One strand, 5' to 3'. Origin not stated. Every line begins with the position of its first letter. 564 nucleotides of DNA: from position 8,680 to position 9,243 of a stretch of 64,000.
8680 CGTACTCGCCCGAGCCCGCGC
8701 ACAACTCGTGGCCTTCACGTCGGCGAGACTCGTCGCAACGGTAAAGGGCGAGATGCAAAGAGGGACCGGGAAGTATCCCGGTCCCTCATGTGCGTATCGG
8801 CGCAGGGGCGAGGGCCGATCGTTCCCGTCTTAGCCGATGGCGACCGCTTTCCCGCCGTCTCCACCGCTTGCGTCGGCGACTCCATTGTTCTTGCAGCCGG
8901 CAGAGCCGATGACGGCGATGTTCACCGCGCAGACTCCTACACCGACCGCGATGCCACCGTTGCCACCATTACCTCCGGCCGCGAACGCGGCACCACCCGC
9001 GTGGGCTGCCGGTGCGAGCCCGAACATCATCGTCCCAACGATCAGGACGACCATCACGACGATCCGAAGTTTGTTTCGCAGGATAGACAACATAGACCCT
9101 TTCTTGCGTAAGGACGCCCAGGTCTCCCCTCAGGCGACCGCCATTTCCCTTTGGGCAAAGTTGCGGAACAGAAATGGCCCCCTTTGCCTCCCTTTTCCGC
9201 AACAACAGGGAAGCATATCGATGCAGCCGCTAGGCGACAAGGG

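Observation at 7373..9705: Tandem family of secreted Gly/Asp(Asn)-rich two-Cys module proteins with no family I can name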

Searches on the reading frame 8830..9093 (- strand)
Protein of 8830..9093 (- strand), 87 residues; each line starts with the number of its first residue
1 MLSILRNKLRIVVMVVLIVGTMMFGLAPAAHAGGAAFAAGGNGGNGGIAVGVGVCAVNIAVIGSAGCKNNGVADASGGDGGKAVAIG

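Call 3: search_protein_families(library=pfam, proteins=[window:8830-9093:-], max_evalue=10)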
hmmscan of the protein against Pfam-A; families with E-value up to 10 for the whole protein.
window:8830-9093:- (87 aa): 0 families

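Call 4: search_protein_families(library=ncbifam, proteins=[window:8830-9093:-], max_evalue=10)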
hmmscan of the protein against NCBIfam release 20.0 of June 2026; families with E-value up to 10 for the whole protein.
window:8830-9093:- (87 aa): 0 families

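Call 7: find_homologous_proteins(query=window:8830-9093:-, max_evalue=0.01)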
Query window:8830-9093:- (87 aa): 26 proteins with E <= 0.01 among 47 candidates.
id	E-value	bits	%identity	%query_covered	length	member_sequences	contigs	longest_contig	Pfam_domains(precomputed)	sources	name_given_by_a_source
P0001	3.5e-39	150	93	99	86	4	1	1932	-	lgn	-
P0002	4.0e-23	99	70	99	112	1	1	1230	-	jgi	-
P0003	5.3e-22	95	63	99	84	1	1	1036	-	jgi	-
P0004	1.2e-18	85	63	94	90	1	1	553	-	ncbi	-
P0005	2.1e-18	84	55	93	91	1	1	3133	-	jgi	jgi:hypothetical protein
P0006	4.2e-18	83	71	84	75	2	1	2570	-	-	-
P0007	1.0e-17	82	56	94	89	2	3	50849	-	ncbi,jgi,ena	-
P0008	1.2e-17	81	58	95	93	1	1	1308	-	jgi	jgi:hypothetical protein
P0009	1.2e-17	81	60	91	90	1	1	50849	-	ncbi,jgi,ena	-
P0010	1.7e-17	81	60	91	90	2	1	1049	-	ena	-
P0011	2.0e-17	81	58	93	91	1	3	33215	-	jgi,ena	jgi:hypothetical protein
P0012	2.9e-17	80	59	91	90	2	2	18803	-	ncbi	ncbi:MAG: hypothetical protein ACRDZO_06965 [Egibacteraceae bacterium]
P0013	3.3e-17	80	59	91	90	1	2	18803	-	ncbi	ncbi:MAG: hypothetical protein ACRDZO_06960 [Egibacteraceae bacterium]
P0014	7.5e-17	79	58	91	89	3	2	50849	-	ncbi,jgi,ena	-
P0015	1.3e-16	78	58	93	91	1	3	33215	-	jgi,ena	jgi:hypothetical protein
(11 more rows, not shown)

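Call 16: find_related_loci(query=A1, collection=genome_contigs, flank=10000)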
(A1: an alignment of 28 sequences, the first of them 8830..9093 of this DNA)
Query A1 (87 aa) in genome_contigs; peptide patterns used: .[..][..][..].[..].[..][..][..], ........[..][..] (x = any residue, [..] = any of these).
48 stretches matched a pattern; 2 encode a relative of the query (tblastn E <= 1e-3); 2 distinct loci.
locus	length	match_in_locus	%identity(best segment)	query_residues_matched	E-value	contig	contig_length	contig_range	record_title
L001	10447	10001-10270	54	7-86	1e-18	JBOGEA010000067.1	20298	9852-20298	MAG: Egibacteraceae bacterium isolate SE1492_metabat2.bin.13 NODE_219_length_20298_cov_2.929354, whole genome shotgun se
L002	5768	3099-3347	53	8-86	5e-12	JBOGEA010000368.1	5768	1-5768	MAG: Egibacteraceae bacterium isolate SE1492_metabat2.bin.13 NODE_1635_length_5768_cov_2.652544, whole genome shotgun se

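Call 17: find_encoding_contigs(protein=P0007, flank=10000, max_places=3)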
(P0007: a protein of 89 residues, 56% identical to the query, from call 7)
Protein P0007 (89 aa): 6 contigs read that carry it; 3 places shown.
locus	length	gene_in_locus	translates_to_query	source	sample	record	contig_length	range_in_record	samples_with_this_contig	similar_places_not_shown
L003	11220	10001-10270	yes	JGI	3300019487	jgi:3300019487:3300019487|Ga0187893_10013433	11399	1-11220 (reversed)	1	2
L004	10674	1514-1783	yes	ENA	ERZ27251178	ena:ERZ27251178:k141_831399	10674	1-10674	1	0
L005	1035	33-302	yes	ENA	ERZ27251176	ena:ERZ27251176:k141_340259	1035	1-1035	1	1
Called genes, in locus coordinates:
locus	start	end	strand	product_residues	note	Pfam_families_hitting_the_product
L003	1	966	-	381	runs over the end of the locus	?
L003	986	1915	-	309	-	PF04199:Cyclase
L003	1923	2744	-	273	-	PF00106:adh_short, PF08659:KR, PF23441:SDR, PF13561:adh_short_C2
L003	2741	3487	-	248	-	-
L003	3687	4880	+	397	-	PF00999:Na_H_Exchanger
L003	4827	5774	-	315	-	PF00561:Abhydrolase_1, PF12146:Hydrolase_4, PF12697:Abhydrolase_6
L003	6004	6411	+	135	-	PF03779:SPW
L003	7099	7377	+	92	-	-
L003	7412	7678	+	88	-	-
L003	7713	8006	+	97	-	-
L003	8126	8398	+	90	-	-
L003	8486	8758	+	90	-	-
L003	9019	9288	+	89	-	-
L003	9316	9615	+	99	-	-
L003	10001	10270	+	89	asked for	-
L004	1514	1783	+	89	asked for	-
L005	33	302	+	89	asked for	-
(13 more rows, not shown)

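Call 18: find_encoding_contigs(protein=P0011, flank=10000, max_places=3)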
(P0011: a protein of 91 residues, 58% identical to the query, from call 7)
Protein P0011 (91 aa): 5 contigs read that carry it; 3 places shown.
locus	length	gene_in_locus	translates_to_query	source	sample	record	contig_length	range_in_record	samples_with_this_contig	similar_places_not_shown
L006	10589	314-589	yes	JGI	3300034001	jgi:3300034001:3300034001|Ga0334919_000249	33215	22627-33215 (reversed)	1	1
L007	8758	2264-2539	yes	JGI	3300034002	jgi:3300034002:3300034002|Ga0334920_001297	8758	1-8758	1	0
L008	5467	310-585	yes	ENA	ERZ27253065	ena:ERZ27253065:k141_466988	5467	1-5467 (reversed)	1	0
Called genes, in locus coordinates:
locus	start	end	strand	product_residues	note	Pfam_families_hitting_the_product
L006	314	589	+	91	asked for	-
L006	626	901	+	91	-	-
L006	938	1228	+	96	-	-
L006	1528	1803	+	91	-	-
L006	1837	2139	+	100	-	-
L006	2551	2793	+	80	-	-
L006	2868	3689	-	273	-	PF04248:NTP_transf_9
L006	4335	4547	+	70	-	-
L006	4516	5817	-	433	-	PF13393:tRNA-synt_His, PF00587:tRNA-synt_2b (weak), PF03129:HGTP_anticodon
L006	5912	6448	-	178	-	PF13489:Methyltransf_23 (weak), PF01739:CheR (faint), PF03848:TehB (weak), PF08241:Methyltransf_11, PF08242:Methyltransf_12, PF13649:Methyltransf_25, PF13847:Methyltransf_31 (weak)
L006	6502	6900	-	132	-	PF01641:SelR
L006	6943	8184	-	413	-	PF01546:Peptidase_M20, PF07687:M20_dimer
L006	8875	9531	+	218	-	-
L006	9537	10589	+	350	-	PF02739:5_3_exonuc_N, PF01367:5_3_exonuc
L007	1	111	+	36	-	?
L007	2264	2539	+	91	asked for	-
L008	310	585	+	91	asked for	-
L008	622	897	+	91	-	-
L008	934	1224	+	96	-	-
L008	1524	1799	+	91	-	-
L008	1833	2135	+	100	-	-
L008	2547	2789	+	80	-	-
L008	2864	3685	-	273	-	PF04248:NTP_transf_9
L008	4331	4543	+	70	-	-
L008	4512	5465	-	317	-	?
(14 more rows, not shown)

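Call 20: predict_structure(alignment_id=A1)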
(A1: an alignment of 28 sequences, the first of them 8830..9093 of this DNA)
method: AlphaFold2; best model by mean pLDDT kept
length: 87 residues; sequences in the alignment: 28
mean_pLDDT: 47.3   pTM: 0.25
mean pLDDT of the five models: 47.3, 46.3, 46.0, 44.5, 42.0
residues with pLDDT >= 90: 0; 70-90: 17; 50-70: 8; < 50: 62
segments of 3 or more residues with pLDDT < 50: 26-87
pLDDT, mean of each block of 10 residues (from residue 1): 75 76 52 41 37 35 36 34 36
secondary structure, 60 per line:
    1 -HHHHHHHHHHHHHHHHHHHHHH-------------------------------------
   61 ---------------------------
elements in order: H2-23

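Call 24: find_encoding_contigs(protein=window:8830-9093:-, flank=2000, max_places=5)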
Protein window:8830-9093:- (87 aa): no gene with exactly this product is on record in the collection.

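Call 25: find_encoding_contigs(protein=P0001, flank=3000, max_places=5)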
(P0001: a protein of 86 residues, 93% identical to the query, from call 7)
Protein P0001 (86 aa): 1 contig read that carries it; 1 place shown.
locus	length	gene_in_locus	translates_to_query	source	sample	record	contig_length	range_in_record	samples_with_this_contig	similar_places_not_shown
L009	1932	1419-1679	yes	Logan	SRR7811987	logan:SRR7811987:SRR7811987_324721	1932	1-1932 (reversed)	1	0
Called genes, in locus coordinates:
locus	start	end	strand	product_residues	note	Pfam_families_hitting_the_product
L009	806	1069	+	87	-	-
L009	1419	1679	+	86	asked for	-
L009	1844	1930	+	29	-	?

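Call 86: find_related_loci(query=A1, collection=metagenome_contigs, flank=5000)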
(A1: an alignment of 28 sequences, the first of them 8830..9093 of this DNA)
Query A1 (87 aa) in metagenome_contigs; peptide patterns used: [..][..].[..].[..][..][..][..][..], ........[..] (x = any residue, [..] = any of these).
215 stretches matched a pattern; 2 encode a relative of the query (tblastn E <= 1e-3); 2 distinct loci.
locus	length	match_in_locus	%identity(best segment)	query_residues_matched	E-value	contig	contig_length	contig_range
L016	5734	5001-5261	94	1-87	4e-31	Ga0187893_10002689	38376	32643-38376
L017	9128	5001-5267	58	3-85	1e-18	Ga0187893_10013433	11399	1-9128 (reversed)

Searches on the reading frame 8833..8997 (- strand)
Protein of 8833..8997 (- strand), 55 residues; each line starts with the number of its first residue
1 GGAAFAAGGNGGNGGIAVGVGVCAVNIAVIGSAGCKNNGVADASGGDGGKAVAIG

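Call 22: search_protein_representatives(alignment_id=A2)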
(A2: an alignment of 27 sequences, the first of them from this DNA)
Query: 27 sequences, 62 profile positions. Proteins with E-value up to 0.001 (for the whole library): 8; up to 1e-10: 5; up to 1e-30: 0. The best 8 are listed.
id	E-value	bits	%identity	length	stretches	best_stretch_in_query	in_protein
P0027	1.4e-22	95.2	-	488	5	5-58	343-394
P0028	6.4e-22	93.1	-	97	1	2-62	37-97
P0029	7.9e-22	92.8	-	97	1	2-62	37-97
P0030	7.7e-12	60.8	-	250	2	8-60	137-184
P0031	1.4e-11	60.0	-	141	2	3-60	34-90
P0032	4.6e-07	45.5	-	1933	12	9-26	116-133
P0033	8.4e-06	41.5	-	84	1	13-51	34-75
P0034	4.4e-05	39.2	-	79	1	3-59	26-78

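Call 46: list_cluster_members(proteins=[P0027, P0030, P0033, P0034, P0037, P0031, P0004, P0019, L011:2253-3419:+, L011:7410-8648:-])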
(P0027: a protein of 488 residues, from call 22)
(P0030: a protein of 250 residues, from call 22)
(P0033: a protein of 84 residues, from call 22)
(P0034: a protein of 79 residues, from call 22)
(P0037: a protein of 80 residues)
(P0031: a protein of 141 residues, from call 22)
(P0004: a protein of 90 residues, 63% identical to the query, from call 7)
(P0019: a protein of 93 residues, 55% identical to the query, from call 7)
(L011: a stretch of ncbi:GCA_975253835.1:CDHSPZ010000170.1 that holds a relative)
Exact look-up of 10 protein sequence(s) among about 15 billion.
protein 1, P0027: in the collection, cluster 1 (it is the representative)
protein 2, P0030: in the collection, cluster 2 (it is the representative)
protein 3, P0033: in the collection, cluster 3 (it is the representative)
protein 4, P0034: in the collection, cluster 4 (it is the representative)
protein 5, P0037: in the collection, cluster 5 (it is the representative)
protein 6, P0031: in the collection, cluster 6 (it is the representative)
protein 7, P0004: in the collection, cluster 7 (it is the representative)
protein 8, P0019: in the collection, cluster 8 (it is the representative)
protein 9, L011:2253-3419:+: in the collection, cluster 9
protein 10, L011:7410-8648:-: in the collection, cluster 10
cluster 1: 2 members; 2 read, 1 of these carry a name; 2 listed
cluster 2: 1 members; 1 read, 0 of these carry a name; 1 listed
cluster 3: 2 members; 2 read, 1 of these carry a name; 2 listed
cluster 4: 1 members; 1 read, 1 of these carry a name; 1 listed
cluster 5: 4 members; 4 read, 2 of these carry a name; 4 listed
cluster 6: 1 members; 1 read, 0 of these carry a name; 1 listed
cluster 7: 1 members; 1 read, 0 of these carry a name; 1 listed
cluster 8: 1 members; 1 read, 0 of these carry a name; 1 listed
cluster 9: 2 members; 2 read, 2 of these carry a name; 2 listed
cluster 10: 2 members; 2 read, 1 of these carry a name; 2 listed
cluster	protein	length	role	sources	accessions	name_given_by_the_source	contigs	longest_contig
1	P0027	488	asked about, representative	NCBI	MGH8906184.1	MAG: hypothetical protein ACRD0K_06655 [Egibacteraceae bacterium]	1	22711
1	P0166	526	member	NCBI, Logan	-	-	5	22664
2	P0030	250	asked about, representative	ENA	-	-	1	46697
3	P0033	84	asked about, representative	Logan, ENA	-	-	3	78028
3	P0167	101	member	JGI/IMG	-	hypothetical protein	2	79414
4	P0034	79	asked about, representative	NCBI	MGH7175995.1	MAG: hypothetical protein ACREJC_01325 [Tepidisphaeraceae bacterium]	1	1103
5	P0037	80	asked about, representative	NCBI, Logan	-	-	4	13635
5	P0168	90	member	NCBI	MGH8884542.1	MAG: hypothetical protein ACRDYX_05085 [Egibacteraceae bacterium]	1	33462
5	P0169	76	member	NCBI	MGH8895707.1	MAG: hypothetical protein ACRDZ4_01485 [Egibacteraceae bacterium]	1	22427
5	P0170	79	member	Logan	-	-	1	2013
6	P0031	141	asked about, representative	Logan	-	-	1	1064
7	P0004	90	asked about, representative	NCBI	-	-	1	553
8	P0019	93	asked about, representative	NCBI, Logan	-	-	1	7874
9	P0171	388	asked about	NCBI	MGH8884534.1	MAG: molecular chaperone DnaJ [Egibacteraceae bacterium]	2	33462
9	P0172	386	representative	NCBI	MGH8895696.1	MAG: molecular chaperone DnaJ [Egibacteraceae bacterium]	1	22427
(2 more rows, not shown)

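Call 47: find_encoding_contigs(protein=P0027, flank=8000, max_places=2)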
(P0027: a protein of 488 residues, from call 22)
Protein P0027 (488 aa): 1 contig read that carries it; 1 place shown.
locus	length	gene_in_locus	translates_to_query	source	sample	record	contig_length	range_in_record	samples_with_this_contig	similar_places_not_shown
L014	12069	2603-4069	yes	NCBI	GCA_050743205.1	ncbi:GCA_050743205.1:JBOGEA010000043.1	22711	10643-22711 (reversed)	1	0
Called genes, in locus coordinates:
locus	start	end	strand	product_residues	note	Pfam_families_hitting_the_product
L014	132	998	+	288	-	PF00160:Pro_isomerase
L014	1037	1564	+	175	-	PF00160:Pro_isomerase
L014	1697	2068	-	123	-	-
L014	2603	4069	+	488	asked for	-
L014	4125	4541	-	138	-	PF00903:Glyoxalase, PF13468:Glyoxalase_3 (weak), PF13669:Glyoxalase_4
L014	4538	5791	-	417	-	PF05977:MFS_3, PF13347:MFS_2 (weak), PF07690:MFS_1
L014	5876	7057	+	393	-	PF00108:Thiolase_N, PF00109:ketoacyl-synt (weak), PF02803:Thiolase_C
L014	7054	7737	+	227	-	PF00702:Hydrolase, PF13419:HAD_2, PF13242:Hydrolase_like (weak)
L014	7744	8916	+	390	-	PF07690:MFS_1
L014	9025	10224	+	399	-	PF07995:GSDH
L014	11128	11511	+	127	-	PF00903:Glyoxalase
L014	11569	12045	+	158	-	PF08922:DUF1905, PF13376:OmdA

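Call 48: find_encoding_contigs(protein=P0030, flank=8000, max_places=2)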
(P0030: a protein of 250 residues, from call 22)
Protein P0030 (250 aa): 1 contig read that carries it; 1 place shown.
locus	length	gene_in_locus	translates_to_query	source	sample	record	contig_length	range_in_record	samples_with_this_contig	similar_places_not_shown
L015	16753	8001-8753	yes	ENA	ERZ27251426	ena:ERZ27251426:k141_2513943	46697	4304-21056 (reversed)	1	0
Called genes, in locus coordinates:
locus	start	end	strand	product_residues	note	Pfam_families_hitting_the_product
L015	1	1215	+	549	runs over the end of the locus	PF02874:ATP-synt_ab_N, PF00006:ATP-synt_ab, PF00306:ATP-synt_ab_C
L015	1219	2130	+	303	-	PF00231:ATP-synt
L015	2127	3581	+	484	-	PF02874:ATP-synt_ab_N, PF00006:ATP-synt_ab, PF22919:ATP-synt_VA_C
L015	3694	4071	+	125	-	PF02823:ATP-synt_DE_N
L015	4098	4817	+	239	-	PF02517:Rce1-like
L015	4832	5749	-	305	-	PF13338:AbiEi_4, PF09407:AbiEi_1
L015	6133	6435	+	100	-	PF27609:Rv1322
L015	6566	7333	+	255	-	PF00160:Pro_isomerase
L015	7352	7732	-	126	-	-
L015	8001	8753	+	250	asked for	-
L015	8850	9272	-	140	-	PF00903:Glyoxalase, PF13468:Glyoxalase_3, PF13669:Glyoxalase_4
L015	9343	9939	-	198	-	-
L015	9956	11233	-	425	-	PF05977:MFS_3, PF13347:MFS_2 (weak), PF07690:MFS_1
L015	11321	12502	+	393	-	PF00108:Thiolase_N, PF00109:ketoacyl-synt, PF02803:Thiolase_C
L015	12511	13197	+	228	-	PF00702:Hydrolase, PF13419:HAD_2, PF13242:Hydrolase_like (weak)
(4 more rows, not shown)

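Call 62: search_solved_structures(query=A2, max_evalue=10, show_alignments=3)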
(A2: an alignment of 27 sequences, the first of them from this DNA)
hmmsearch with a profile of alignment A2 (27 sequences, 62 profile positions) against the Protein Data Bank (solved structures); distinct sequences matched with E-value up to 10: 3.
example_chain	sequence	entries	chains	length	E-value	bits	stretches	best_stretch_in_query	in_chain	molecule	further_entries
4hkm_A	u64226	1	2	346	0.096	15.6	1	3-58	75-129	Anthranilate phosphoribosyltransferase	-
5k6f_F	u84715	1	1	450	0.26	14.2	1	9-29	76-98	Fusion glycoprotein F0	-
4nui_A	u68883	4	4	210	0.72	12.8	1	27-46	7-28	Ancylostoma secreted protein 2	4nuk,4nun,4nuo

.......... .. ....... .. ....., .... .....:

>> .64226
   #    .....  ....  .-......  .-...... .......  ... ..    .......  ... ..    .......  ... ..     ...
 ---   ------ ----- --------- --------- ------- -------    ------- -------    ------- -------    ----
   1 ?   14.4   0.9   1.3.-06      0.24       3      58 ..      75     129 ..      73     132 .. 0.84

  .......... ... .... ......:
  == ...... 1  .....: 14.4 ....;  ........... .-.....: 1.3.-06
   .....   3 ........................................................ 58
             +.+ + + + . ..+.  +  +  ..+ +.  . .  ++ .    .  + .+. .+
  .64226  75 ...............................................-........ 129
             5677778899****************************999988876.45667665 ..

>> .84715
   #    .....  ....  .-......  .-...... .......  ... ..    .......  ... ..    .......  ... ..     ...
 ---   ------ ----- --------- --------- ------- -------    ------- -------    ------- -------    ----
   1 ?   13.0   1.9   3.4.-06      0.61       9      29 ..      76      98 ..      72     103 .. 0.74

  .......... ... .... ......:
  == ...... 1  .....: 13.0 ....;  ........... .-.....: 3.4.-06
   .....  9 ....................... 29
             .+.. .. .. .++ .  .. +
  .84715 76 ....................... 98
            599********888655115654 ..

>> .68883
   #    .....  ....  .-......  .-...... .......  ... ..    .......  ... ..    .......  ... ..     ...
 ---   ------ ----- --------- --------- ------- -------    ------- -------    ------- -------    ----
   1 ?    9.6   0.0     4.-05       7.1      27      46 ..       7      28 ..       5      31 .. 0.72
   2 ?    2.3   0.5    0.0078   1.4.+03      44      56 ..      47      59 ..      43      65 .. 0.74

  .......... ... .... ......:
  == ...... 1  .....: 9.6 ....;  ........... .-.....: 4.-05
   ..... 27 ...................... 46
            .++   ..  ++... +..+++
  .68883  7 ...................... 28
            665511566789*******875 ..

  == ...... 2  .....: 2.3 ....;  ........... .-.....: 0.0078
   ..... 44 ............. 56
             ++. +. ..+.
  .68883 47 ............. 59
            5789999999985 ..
